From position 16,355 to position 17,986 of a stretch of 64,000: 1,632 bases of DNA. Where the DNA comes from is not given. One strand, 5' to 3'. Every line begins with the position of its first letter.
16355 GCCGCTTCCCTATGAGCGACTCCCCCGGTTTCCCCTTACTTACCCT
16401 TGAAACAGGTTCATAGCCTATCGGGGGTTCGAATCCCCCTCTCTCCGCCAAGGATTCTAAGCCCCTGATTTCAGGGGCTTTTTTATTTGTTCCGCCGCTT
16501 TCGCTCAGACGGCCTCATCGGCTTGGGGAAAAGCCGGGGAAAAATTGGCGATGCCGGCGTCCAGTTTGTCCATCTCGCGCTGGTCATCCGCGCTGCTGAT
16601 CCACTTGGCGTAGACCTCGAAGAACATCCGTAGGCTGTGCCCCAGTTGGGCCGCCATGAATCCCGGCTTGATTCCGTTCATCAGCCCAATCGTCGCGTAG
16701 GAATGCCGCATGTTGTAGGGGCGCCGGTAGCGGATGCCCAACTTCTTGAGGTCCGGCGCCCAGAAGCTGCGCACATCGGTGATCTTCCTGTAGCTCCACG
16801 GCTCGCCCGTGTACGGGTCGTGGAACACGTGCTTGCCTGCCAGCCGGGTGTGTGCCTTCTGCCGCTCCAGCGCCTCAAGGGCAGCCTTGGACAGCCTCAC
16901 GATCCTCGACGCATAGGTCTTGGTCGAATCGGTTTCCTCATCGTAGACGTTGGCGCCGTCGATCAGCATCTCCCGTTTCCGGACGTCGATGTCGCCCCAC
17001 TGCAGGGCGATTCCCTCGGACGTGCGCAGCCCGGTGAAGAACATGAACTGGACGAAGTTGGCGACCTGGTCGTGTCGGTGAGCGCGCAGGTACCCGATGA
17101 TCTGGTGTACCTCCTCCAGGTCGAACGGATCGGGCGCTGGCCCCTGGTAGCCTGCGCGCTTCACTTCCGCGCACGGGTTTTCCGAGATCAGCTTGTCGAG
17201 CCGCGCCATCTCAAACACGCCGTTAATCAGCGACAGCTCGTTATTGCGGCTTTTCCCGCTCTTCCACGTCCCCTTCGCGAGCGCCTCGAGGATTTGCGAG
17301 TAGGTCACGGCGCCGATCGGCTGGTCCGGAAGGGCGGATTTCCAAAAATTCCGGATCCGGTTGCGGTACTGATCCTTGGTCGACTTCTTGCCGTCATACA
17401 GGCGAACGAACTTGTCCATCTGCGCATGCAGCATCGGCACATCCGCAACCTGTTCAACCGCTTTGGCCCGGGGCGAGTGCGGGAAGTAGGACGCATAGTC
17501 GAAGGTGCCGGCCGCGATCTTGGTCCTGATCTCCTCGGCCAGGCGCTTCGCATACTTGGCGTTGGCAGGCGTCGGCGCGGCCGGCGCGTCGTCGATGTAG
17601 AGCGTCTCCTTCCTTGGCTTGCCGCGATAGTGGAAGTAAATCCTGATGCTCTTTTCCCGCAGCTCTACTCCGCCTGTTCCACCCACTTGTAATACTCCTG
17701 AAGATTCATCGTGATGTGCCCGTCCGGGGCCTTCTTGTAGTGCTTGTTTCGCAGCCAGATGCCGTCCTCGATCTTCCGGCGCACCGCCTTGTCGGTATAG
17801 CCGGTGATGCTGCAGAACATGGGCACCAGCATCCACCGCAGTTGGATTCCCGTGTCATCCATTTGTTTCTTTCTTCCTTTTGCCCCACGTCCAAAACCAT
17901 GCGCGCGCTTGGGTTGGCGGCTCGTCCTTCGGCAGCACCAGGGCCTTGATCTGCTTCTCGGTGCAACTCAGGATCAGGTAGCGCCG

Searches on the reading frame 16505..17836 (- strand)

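Call 3: search_protein_families(library=pfam, proteins=[window:16505-17836:-], max_evalue=0.01)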
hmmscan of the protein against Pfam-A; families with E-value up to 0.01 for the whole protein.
window:16505-17836:- (443 aa): 3 families
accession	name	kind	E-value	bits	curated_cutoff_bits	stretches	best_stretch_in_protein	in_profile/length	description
PF12167.14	Arm-DNA-bind_2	-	1.6e-21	76.5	22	1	54-122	1-65/65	Arm DNA-binding domain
PF00589.27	Phage_integrase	-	2.3e-15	57.2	27.1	1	241-402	6-158/172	Phage integrase family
PF22022.2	Phage_int_M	-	0.00013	22.5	27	1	150-228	17-96/96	Phage integrase central domain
